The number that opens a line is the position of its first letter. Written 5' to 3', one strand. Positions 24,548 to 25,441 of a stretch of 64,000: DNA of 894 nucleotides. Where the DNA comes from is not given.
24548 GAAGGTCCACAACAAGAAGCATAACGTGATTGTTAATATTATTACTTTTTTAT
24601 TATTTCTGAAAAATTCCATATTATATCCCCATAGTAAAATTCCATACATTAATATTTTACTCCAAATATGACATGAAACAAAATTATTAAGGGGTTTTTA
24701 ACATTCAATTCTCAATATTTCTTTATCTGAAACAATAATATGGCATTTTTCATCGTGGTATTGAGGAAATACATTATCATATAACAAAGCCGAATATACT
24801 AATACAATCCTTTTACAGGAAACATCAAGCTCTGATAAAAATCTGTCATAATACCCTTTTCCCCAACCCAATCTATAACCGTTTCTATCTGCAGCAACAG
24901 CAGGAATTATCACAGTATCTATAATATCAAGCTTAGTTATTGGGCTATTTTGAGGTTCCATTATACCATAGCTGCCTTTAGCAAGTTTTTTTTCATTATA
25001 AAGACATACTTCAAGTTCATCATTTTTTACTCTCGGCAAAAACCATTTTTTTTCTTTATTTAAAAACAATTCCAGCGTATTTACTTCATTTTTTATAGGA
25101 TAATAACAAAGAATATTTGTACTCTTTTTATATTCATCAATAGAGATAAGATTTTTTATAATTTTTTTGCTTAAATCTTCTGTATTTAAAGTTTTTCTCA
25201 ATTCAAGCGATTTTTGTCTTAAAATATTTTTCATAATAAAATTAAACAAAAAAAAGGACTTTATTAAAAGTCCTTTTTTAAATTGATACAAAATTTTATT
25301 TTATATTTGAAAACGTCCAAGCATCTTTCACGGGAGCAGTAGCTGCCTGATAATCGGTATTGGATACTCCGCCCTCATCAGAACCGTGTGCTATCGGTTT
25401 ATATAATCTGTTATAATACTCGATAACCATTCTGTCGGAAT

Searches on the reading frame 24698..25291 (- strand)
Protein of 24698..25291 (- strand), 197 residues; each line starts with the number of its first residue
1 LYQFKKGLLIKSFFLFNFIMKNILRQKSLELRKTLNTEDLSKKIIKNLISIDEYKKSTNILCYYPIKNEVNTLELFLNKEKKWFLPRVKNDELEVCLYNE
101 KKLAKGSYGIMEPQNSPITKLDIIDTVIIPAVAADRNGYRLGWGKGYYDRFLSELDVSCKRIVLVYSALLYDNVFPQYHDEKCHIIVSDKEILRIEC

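Call 51: search_protein_families(library=pfam, proteins=[window:24698-25291:-])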
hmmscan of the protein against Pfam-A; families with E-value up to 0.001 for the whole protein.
window:24698-25291:- (197 aa): 1 family
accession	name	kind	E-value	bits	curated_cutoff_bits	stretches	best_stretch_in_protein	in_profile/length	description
PF01812.26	5-FTHF_cyc-lig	-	1.1e-32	113.9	27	1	21-188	1-185/186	5-formyltetrahydrofolate cyclo-ligase family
